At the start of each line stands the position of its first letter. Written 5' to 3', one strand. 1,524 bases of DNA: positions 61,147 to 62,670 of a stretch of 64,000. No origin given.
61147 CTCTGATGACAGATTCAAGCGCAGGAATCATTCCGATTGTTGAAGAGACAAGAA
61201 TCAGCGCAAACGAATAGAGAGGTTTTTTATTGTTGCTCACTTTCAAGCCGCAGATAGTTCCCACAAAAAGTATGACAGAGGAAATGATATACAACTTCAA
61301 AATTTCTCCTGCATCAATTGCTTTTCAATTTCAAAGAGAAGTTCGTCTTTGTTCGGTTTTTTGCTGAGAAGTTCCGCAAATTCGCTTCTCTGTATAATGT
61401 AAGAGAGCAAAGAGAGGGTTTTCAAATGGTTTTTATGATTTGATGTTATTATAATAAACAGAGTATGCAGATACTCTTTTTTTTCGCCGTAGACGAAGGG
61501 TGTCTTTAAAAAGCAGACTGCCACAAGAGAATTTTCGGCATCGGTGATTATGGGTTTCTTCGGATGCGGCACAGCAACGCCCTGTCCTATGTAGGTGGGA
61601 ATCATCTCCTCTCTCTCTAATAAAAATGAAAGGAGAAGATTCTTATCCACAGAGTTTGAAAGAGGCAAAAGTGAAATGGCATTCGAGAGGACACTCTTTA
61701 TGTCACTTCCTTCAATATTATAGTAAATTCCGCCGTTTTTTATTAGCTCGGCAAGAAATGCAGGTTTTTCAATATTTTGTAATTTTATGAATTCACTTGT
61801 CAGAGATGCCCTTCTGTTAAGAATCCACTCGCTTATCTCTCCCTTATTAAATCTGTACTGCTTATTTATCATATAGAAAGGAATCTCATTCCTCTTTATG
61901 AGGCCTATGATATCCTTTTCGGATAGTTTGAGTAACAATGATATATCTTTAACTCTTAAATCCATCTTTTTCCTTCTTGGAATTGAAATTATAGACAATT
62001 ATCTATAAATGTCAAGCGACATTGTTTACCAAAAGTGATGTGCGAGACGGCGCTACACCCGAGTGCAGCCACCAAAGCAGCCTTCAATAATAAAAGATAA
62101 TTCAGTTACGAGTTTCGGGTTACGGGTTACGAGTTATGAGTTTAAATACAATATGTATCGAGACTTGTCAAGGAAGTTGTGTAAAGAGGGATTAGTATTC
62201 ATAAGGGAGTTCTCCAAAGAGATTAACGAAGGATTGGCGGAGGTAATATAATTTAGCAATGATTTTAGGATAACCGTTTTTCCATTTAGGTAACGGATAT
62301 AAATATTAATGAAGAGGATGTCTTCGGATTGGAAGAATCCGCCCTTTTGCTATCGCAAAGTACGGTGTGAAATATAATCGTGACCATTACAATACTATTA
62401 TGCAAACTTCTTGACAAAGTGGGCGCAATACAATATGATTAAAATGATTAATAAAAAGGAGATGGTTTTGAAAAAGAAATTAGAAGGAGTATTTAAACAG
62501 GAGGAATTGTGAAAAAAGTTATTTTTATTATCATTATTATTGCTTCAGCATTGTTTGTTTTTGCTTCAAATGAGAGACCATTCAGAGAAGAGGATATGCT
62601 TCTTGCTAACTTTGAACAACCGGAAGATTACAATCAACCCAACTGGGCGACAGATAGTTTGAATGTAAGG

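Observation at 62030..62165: Same repeat family re-appears upstream of both the Ehr-like operon and the LVIVD gene, so the Ehr operon is bracketed by it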

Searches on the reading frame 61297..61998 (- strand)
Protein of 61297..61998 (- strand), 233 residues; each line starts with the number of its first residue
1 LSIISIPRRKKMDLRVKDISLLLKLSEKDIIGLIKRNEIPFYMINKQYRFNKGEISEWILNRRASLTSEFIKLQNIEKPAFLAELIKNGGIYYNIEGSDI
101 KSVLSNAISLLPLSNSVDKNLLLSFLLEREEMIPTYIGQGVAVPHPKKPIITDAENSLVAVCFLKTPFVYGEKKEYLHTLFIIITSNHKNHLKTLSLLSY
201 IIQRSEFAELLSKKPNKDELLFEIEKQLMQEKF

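Call 11: search_protein_families(library=pfam, proteins=[window:61297-61998:-])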
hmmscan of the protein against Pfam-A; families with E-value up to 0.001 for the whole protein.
window:61297-61998:- (233 aa): 2 families
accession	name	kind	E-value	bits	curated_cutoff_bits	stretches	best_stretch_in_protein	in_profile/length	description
PF00359.27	PTS_EIIA_2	-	1.2e-21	77.7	27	1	85-225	2-142/144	Phosphoenolpyruvate-dependent sugar phosphotransferase system, EIIA 2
PF12728.13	HTH_17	-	7e-10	39.5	27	1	14-62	2-50/51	Helix-turn-helix domain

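Call 13: find_encoding_contigs(protein=window:61297-61998:-, flank=10000, max_places=10)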
Protein window:61297-61998:- (233 aa): no gene with exactly this product is on record in the collection.

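Call 26: find_encoding_contigs(protein=window:61297-61965:-, flank=10000, max_places=10)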
Protein window:61297-61965:- (222 aa): 1 contig read that carries it; 1 place shown.
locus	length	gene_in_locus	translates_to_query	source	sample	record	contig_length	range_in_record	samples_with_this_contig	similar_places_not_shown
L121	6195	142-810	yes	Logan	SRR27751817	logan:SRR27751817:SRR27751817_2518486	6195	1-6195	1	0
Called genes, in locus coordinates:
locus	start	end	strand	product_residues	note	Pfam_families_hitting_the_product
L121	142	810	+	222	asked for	PF12728:HTH_17, PF00359:PTS_EIIA_2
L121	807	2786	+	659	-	PF00361:Proton_antipo_M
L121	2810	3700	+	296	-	PF00146:NADHdh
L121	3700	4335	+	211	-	-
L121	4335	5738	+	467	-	PF00361:Proton_antipo_M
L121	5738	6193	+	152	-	?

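Call 34: find_homologous_proteins(query=window:61297-61965:-, max_evalue=1e-10)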
Query window:61297-61965:- (222 aa): 14 proteins with E <= 1e-10 among 616 candidates.
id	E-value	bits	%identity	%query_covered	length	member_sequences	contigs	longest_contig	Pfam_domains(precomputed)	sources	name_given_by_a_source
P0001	1.3e-136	471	100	100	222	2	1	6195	PF12728.14,PF00359.28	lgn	-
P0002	8.8e-111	387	79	100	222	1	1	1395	PF12728.14,PF00359.28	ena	-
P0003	1.0e-104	367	73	100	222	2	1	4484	PF12728.14,PF00359.28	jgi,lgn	-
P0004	2.6e-102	359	73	100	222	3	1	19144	PF12728.14,PF00359.28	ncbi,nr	ncbi:MAG: PTS sugar transporter subunit IIA [bacterium]|nr:PTS sugar transporter subunit IIA [bacter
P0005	4.1e-93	329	65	100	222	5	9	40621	PF12728.14,PF00359.28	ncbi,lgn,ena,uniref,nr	ncbi:TPA: hypothetical protein DCW38_06095 [candidate division WOR-3 bacterium]|uniref:PTS EIIA type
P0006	1.3e-77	278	57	99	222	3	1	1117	PF12728.14,PF00359.28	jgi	-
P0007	5.3e-75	270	52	100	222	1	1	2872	PF12728.14,PF00359.28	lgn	-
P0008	1.1e-49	187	45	96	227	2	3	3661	PF12728.14,PF13384.13,PF00359.28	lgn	-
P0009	1.6e-47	180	38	91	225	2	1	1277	PF12728.14,PF00359.28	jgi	-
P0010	3.4e-46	176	41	97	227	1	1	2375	PF12728.14,PF00359.28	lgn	-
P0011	1.8e-22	98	28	99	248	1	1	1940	PF12728.14,PF00376.30,PF00359.28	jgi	jgi:PTS system nitrogen regulatory IIA component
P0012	2.1e-22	98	29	95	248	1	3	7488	PF12728.14,PF00376.30,PF00359.28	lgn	-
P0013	1.9e-21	95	30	95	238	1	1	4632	PF12728.14,PF00376.30,PF00359.28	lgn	-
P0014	1.5e-20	92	35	63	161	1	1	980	PF00359.28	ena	-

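Call 35: find_encoding_contigs(protein=P0004, flank=10000, max_places=4)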
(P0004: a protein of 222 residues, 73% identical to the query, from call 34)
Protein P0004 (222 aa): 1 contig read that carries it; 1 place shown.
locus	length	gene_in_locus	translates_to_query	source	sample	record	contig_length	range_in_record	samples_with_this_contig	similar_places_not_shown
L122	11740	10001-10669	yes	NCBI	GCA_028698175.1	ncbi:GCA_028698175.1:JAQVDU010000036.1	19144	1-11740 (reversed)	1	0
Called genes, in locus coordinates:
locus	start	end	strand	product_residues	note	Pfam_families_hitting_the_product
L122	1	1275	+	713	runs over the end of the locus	PF07697:7TMR-HDED, PF07698:7TM-7TMR_HD, PF01966:HD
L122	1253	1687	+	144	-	PF02130:YbeY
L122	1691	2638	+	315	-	PF01595:CNNM, PF00571:CBS (weak)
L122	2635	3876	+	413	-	PF01595:CNNM, PF00571:CBS, PF03471:CorC_HlyC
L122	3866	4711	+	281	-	PF02588:YitT_membrane, PF10035:DUF2179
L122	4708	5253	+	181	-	PF11967:RecO_N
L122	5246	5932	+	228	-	PF00702:Hydrolase, PF12710:HAD, PF13419:HAD_2, PF13242:Hydrolase_like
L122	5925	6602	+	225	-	PF10108:DNA_pol_B_exo2, PF13482:RNase_H_2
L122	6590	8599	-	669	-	PF01590:GAF (weak), PF13185:GAF_2, PF13492:GAF_3 (faint), PF00990:GGDEF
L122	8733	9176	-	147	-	-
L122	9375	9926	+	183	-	-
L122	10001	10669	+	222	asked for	PF12728:HTH_17, PF00359:PTS_EIIA_2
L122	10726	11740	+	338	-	PF00662:Proton_antipo_N (weak), PF00361:Proton_antipo_M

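Call 36: find_encoding_contigs(protein=P0005, flank=10000, max_places=6)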
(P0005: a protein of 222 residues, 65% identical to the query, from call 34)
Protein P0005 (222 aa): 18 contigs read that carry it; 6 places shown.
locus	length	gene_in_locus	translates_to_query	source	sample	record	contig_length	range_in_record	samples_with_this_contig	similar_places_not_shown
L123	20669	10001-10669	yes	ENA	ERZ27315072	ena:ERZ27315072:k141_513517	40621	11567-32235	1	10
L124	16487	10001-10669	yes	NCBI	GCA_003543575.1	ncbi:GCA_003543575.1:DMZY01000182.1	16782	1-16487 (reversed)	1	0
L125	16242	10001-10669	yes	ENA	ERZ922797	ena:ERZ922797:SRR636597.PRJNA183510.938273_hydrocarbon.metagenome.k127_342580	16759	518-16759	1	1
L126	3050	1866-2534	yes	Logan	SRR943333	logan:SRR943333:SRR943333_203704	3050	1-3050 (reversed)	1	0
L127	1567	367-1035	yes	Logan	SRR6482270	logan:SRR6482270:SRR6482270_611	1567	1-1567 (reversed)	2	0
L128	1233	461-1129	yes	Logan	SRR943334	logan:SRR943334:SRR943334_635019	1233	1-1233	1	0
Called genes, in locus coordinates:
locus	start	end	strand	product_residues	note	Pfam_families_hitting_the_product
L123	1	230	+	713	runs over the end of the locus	PF07697:7TMR-HDED, PF07698:7TM-7TMR_HD, PF01966:HD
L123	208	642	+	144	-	PF02130:YbeY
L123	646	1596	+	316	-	PF01595:CNNM, PF00571:CBS (weak)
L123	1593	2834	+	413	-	PF01595:CNNM, PF00571:CBS (weak), PF03471:CorC_HlyC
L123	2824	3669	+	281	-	PF02588:YitT_membrane, PF10035:DUF2179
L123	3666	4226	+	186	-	PF11967:RecO_N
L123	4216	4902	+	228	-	PF00702:Hydrolase, PF12710:HAD (weak), PF13419:HAD_2, PF13242:Hydrolase_like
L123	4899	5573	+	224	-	PF10108:DNA_pol_B_exo2, PF13482:RNase_H_2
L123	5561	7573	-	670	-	PF01590:GAF (faint), PF13185:GAF_2 (weak), PF13492:GAF_3 (faint), PF00990:GGDEF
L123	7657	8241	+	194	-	PF00857:Isochorismatase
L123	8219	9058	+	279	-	PF00070:Pyr_redox (faint), PF01266:DAO (faint), PF07992:Pyr_redox_2, PF13450:NAD_binding_8 (faint), PF13738:Pyr_redox_3 (weak)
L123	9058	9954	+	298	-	-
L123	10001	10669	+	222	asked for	PF12728:HTH_17, PF00359:PTS_EIIA_2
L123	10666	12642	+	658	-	PF00361:Proton_antipo_M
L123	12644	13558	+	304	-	PF00146:NADHdh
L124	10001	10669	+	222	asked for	PF12728:HTH_17, PF00359:PTS_EIIA_2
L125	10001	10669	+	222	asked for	PF12728:HTH_17, PF00359:PTS_EIIA_2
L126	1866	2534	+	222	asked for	PF12728:HTH_17, PF00359:PTS_EIIA_2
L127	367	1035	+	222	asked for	PF12728:HTH_17, PF00359:PTS_EIIA_2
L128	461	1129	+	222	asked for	PF12728:HTH_17, PF00359:PTS_EIIA_2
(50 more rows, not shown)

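Call 37: find_encoding_contigs(protein=P0003, flank=10000, max_places=4)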
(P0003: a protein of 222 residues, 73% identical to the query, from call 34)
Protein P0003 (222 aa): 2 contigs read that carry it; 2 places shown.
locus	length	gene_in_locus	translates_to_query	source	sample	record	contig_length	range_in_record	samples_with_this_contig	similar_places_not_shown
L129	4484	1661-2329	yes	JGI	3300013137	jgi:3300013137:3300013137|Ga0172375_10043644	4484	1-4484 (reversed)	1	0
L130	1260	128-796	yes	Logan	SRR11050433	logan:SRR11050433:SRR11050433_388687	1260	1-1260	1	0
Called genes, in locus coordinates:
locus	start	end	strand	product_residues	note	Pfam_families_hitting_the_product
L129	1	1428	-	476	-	?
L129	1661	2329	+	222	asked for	PF12728:HTH_17, PF00359:PTS_EIIA_2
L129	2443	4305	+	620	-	PF00361:Proton_antipo_M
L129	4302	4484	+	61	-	?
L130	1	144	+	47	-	?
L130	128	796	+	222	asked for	PF12728:HTH_17, PF00359:PTS_EIIA_2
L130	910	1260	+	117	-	?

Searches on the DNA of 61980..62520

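Call 72: search_rna_families(source=window, start=61980, end=62520, threshold=evalue, max_evalue=10)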
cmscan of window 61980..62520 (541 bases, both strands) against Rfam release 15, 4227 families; matches with E-value up to 10: 1.
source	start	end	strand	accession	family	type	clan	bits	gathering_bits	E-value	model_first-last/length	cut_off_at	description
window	62451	62486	+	RF01360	CRISPR-DR47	Gene; CRISPR;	-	15.5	39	4.6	1-37/37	no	CRISPR RNA direct repeat element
